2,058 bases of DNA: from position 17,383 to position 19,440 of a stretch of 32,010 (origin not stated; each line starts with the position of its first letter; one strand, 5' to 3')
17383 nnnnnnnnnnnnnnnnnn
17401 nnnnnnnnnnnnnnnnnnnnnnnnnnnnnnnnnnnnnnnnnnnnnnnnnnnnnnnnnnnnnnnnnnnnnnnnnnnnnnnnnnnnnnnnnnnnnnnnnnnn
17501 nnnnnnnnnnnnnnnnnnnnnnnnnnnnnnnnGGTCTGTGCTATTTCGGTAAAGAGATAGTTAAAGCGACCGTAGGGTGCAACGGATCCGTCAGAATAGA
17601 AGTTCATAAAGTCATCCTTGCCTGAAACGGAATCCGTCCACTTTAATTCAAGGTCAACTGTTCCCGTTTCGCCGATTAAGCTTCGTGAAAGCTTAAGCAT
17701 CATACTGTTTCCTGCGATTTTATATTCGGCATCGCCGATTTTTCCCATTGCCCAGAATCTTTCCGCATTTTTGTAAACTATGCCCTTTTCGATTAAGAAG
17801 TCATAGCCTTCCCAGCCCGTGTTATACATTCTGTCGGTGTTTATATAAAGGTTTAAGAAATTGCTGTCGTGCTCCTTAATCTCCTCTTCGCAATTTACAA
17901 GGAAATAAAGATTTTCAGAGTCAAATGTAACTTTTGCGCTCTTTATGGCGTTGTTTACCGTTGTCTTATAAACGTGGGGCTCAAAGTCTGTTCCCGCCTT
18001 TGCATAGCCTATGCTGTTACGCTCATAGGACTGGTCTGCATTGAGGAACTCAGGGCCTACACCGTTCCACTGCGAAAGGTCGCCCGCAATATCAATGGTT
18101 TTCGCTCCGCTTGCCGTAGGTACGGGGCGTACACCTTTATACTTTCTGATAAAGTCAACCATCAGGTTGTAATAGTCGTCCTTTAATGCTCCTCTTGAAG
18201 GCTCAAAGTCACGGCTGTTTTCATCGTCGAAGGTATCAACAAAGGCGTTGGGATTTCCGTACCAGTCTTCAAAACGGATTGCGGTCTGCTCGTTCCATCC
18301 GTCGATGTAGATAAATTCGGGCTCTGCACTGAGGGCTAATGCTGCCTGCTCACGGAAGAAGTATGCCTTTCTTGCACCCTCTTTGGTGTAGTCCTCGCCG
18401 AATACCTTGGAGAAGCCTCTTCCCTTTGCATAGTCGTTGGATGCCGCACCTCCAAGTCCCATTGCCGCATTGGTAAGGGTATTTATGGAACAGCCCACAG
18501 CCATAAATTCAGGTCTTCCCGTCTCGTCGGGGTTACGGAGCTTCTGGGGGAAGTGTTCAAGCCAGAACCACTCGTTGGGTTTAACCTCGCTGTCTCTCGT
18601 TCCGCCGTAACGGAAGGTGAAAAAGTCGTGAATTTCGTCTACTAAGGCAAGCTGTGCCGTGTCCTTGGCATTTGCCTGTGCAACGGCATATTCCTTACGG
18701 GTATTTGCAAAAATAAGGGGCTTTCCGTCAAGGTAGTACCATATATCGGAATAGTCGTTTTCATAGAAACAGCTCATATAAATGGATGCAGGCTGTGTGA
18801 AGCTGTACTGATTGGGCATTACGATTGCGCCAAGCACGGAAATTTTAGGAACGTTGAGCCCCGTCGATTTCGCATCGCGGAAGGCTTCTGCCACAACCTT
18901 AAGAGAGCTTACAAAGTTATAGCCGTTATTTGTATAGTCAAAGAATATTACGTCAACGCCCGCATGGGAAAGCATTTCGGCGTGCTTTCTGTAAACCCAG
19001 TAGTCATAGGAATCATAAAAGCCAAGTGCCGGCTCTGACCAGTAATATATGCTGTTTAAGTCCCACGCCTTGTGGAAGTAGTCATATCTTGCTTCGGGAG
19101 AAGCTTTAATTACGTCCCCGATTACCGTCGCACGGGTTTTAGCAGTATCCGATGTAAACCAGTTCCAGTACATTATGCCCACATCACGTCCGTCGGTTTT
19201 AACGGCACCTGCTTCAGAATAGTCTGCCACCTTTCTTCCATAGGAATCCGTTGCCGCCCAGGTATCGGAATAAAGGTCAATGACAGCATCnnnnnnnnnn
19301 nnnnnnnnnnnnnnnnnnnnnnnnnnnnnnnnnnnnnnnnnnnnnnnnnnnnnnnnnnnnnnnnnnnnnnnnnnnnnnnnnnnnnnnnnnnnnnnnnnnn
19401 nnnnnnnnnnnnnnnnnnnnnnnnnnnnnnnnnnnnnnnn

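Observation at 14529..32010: A two-gene cassette (unassigned glycosidase-like protein followed by a 4x-discoidin protein) occurs twice, flanking housekeeping genes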

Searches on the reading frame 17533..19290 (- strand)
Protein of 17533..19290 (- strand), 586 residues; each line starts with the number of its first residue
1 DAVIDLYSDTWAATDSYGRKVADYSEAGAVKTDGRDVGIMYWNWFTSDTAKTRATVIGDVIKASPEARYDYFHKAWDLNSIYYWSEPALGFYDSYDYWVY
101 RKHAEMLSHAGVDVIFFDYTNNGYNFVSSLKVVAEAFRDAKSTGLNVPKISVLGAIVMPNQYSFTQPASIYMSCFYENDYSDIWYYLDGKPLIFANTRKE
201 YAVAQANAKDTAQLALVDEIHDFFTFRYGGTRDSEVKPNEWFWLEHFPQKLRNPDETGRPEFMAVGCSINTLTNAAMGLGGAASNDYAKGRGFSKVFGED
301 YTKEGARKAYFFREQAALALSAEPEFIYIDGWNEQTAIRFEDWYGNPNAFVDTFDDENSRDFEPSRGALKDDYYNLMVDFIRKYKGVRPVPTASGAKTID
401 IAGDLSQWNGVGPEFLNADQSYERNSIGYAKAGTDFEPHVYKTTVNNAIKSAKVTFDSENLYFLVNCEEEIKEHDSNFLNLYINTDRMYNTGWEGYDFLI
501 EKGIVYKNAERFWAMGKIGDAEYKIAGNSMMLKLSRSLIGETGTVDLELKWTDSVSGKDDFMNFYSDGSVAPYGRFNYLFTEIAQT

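Call 13: find_homologous_proteins(query=window:17533-19290:-, max_evalue=0.001)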
Query window:17533-19290:- (586 aa): 639 proteins with E <= 0.001 among 8000 candidates; the best 120 are listed.
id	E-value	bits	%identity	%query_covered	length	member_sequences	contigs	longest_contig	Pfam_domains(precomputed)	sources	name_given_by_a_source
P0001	0.0e+0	1361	100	100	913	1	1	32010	PF07833.17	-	-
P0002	0.0e+0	1206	89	100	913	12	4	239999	PF07833.17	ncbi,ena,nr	ncbi:MAG: hypothetical protein IJD97_04745 [Clostridia bacterium]|nr:hypothetical protein [Clostridi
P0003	0.0e+0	1174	85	100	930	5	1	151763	PF07833.17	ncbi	-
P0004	0.0e+0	1148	83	100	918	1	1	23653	PF07833.17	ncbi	-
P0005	7.0e-285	965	71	100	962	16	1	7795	PF07833.17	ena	-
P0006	4.5e-283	959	72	99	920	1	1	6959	PF07833.17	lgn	-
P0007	2.5e-278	943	70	100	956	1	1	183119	PF07833.17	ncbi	-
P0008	2.2e-255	867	66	100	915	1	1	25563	PF07833.17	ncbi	-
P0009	1.7e-216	739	56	100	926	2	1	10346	PF07833.17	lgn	-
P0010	3.2e-213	728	57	100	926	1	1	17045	PF07833.17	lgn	-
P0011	1.6e-212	726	56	100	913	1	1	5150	PF07833.17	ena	-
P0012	4.2e-212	724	56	100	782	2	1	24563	PF07833.17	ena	-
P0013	6.6e-212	724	55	100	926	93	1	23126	PF07833.17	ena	-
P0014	3.2e-211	721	56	100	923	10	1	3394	PF07833.17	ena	-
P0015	3.4e-211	721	54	100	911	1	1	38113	PF07833.17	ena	-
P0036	1.3e-201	690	54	100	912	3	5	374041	-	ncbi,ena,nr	ncbi:MAG: hypothetical protein IJD97_02875 [Clostridia bacterium]|nr:hypothetical protein [Clostridi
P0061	9.8e-174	598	49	100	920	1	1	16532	PF07833.17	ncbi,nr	ncbi:MAG: stalk domain-containing protein [Bacillota bacterium]|nr:stalk domain-containing protein [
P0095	7.9e-164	565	47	100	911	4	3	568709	PF07833.17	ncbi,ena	-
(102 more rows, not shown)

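Call 18: find_encoding_contigs(protein=P0002, flank=10000, max_places=3)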
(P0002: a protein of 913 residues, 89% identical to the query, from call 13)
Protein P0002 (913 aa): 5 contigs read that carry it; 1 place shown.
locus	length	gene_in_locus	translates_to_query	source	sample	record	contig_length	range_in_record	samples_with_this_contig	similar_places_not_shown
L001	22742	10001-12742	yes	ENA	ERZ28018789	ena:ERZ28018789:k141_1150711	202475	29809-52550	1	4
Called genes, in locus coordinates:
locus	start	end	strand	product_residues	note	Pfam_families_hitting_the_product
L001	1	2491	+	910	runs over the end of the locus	PF00754:F5_F8_type_C, PF22633:F5_F8_type_C_2 (faint), PF24607:CBM_AftD (faint), PF00754:F5_F8_type_C, PF07833:Cu_amine_oxidN1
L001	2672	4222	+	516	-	PF22633:F5_F8_type_C_2 (faint), PF00754:F5_F8_type_C, PF07833:Cu_amine_oxidN1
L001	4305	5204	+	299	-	PF02219:MTHFR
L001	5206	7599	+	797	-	PF02574:S-methyl_trans, PF00809:Pterin_bind, PF02607:B12-binding_2, PF02310:B12-binding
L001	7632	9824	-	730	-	PF00521:DNA_topoisoIV, PF03989:DNA_gyraseA_C (faint)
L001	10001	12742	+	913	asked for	PF07833:Cu_amine_oxidN1 (faint)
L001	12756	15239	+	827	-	PF00754:F5_F8_type_C, PF22633:F5_F8_type_C_2 (faint), PF00754:F5_F8_type_C, PF07833:Cu_amine_oxidN1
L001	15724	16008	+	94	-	PF01541:GIY-YIG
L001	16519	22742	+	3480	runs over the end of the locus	PF00754:F5_F8_type_C, PF22633:F5_F8_type_C_2, PF00754:F5_F8_type_C, PF03442:CBM_X2, PF00754:F5_F8_type_C, PF09479:Flg_new (weak), PF00395:SLH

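Call 19: find_encoding_contigs(protein=P0036, flank=8000, max_places=2)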
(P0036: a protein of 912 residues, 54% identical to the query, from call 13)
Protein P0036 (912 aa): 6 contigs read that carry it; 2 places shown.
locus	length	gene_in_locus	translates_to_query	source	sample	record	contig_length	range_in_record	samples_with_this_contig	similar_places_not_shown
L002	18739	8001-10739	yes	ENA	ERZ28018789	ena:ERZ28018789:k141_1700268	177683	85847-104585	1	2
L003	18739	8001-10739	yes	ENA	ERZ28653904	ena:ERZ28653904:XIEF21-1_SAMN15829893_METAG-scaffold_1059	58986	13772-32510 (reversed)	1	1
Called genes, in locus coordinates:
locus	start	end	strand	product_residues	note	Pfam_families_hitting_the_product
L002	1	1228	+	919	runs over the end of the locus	PF07833:Cu_amine_oxidN1 (weak)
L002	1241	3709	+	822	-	PF00754:F5_F8_type_C, PF24607:CBM_AftD (faint), PF22633:F5_F8_type_C_2 (faint), PF00754:F5_F8_type_C, PF07833:Cu_amine_oxidN1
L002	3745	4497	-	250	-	PF00165:HTH_AraC (weak), PF12833:HTH_18, PF00165:HTH_AraC (weak)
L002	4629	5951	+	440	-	PF00728:Glyco_hydro_20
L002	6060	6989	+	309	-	-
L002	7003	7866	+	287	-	PF01261:AP_endonuc_2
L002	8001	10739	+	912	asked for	-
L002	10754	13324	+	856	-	PF00754:F5_F8_type_C, PF16391:DUF5000 (faint), PF22633:F5_F8_type_C_2 (weak), PF00754:F5_F8_type_C, PF22633:F5_F8_type_C_2, PF00754:F5_F8_type_C, PF22633:F5_F8_type_C_2, PF07833:Cu_amine_oxidN1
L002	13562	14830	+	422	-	-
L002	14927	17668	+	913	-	PF03422:CBM_6 (weak), PF07833:Cu_amine_oxidN1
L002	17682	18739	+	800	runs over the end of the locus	PF00754:F5_F8_type_C, PF22633:F5_F8_type_C_2 (weak), PF24607:CBM_AftD (faint), PF00754:F5_F8_type_C, PF22633:F5_F8_type_C_2 (weak), PF00754:F5_F8_type_C, PF22633:F5_F8_type_C_2 (weak), PF07833:Cu_amine_oxidN1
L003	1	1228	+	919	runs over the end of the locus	PF07833:Cu_amine_oxidN1 (weak)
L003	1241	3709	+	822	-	PF00754:F5_F8_type_C, PF24607:CBM_AftD (faint), PF22633:F5_F8_type_C_2 (faint), PF00754:F5_F8_type_C, PF07833:Cu_amine_oxidN1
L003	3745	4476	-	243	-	PF00165:HTH_AraC (weak), PF12833:HTH_18, PF00165:HTH_AraC (weak)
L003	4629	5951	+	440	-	PF00728:Glyco_hydro_20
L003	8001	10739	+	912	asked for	-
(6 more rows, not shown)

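Call 23: find_encoding_contigs(protein=P0095, flank=8000, max_places=2)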
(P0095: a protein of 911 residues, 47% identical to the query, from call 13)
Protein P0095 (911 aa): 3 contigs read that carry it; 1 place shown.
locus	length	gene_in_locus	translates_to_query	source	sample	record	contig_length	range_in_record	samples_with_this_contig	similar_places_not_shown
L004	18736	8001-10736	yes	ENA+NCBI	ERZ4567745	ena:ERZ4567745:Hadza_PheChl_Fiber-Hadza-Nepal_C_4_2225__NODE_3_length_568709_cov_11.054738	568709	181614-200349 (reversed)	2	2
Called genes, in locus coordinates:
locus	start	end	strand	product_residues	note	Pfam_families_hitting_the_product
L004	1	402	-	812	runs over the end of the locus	PF02861:Clp_N, PF13191:AAA_16 (weak), PF23569:NBD_SMAX1 (weak), PF00004:AAA, PF17871:AAA_lid_9, PF07724:AAA_2, PF07728:AAA_5, PF10431:ClpB_D2-small, +7 more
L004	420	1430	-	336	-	PF00217:ATP-gua_Ptrans, PF27454:McsB_C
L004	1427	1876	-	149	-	PF02151:UVR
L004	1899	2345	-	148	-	PF05848:CtsR, PF17727:CtsR_C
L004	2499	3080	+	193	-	PF13420:Acetyltransf_4, PF00583:Acetyltransf_1, PF13673:Acetyltransf_10 (weak), PF13508:Acetyltransf_7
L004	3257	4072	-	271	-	PF00165:HTH_AraC, PF12833:HTH_18, PF00165:HTH_AraC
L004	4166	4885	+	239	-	PF00753:Lactamase_B (faint), PF13483:Lactamase_B_3, PF12706:Lactamase_B_2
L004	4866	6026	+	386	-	PF02746:MR_MLE_N, PF13378:MR_MLE_C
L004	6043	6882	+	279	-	PF00722:Glyco_hydro_16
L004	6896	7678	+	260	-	PF00106:adh_short, PF13561:adh_short_C2, PF23441:SDR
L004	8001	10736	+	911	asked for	PF07833:Cu_amine_oxidN1 (weak)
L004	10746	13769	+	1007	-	PF00754:F5_F8_type_C, PF00754:F5_F8_type_C, PF22633:F5_F8_type_C_2 (weak), PF00754:F5_F8_type_C, PF22633:F5_F8_type_C_2, PF00754:F5_F8_type_C, PF22633:F5_F8_type_C_2 (weak), PF07833:Cu_amine_oxidN1, +1 more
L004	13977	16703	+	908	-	-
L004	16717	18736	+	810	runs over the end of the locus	PF00754:F5_F8_type_C, PF24607:CBM_AftD (faint), PF00754:F5_F8_type_C, PF22633:F5_F8_type_C_2, PF00754:F5_F8_type_C, PF07833:Cu_amine_oxidN1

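Call 24: find_encoding_contigs(protein=P0061, flank=8000, max_places=2)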
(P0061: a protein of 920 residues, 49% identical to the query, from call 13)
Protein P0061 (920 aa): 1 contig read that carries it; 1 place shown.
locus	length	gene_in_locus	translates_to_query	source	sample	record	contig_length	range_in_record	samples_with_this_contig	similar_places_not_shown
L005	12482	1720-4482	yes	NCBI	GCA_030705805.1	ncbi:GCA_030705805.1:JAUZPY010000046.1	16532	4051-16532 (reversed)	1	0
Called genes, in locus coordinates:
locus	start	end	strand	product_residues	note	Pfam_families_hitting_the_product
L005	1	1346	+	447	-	PF13088:BNR_2 (weak)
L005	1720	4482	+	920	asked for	PF07833:Cu_amine_oxidN1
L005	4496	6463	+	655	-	PF00754:F5_F8_type_C, PF22633:F5_F8_type_C_2 (weak), PF00754:F5_F8_type_C, PF07833:Cu_amine_oxidN1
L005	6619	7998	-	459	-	PF01554:MatE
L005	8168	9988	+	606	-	PF01301:Glyco_hydro_35, PF02449:Glyco_hydro_42 (weak), PF21317:BetaGal_ABD_1, PF21467:BetaGal_gal-bd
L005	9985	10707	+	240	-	PF00106:adh_short, PF08659:KR, PF23441:SDR (faint), PF13561:adh_short_C2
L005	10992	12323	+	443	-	PF01229:Glyco_hydro_39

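Call 30: search_protein_representatives(protein=window:17533-19290:-)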
Query: 586 residues. Proteins with E-value up to 0.001 (for the whole library): 2111; up to 1e-10: 1368; up to 1e-30: 698. The best 150 are listed.
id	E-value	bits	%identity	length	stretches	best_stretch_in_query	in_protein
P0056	9.1e-189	645.5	53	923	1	2-586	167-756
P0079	9.1e-166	569.5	50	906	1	1-582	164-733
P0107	8.6e-163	559.7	47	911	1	1-586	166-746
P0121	4.9e-161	553.9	56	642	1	2-476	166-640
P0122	5.9e-160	550.3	49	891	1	2-585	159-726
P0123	1.3e-159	549.2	49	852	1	3-582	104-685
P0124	3.2e-154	531.4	47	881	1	1-585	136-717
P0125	1.0e-153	529.7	45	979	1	2-582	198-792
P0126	1.9e-152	525.5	46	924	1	1-585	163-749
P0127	3.4e-151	521.4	47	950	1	8-581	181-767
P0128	5.3e-151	520.8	47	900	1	2-586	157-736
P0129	1.0e-150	519.8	44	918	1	3-586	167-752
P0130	3.3e-149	514.9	45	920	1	2-585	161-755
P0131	1.4e-147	509.5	46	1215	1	2-585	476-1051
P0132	3.0e-146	505.1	44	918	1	2-586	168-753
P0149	1.3e-96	341.2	38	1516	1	3-579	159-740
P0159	1.1e-89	318.3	37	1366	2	5-473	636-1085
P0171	1.0e-85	305.2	35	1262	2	176-584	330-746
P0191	1.1e-78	282.0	37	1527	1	7-585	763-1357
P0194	2.0e-78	281.1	34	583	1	9-580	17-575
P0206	5.4e-76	273.1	35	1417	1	8-580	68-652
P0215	8.7e-73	262.5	38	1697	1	4-581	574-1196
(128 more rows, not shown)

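Call 33: search_protein_families(library=pfam, proteins=[P0149, P0159, P0171, P0191, P0206, P0215, P0194], max_evalue=0.001)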
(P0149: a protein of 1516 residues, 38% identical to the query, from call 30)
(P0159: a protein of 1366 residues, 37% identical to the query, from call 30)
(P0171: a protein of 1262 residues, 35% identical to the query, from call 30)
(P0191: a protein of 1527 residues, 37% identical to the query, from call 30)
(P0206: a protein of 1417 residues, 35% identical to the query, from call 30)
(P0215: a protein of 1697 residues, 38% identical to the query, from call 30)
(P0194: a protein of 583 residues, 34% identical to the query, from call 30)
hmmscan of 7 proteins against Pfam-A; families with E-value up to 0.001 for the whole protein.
P0149 (1516 aa): 2 families
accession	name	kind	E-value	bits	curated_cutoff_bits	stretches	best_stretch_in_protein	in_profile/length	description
PF07833.16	Cu_amine_oxidN1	-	5.9e-06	26.6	24.2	1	785-871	10-96/108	Copper amine oxidase N-terminal domain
PF03422.21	CBM_6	-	0.00035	21.3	28.9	0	42-141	21-123/125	Carbohydrate binding module (family 6)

P0159 (1366 aa): 0 families

P0171 (1262 aa): 0 families

P0191 (1527 aa): 1 family
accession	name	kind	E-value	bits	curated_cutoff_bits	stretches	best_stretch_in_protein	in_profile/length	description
PF05671.16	GETHR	-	7.8e-12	44.8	22.4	2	1412-1435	1-24/25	GETHR pentapeptide repeat (5 copies)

P0206 (1417 aa): 1 family
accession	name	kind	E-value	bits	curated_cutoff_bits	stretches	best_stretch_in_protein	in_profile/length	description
PF09066.15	B2-adapt-app_C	-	0.00019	21.8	22.6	1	1155-1233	25-100/112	Beta2-adaptin appendage, C-terminal sub-domain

P0215 (1697 aa): 2 families
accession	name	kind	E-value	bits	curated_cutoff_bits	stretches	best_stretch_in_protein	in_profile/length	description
PF18998.6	Flg_new_2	-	8.9e-14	51.7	23.6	1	1540-1608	2-72/73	Divergent InlB B-repeat domain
PF07679.22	I-set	-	0.00042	20.7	23.7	0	1209-1292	5-81/90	Immunoglobulin I-set domain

P0194 (583 aa): 0 families

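Call 46: search_protein_families(library=pfam, proteins=[window:17533-19290:-], max_evalue=10)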
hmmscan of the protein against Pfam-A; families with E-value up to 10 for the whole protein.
window:17533-19290:- (586 aa): 0 families
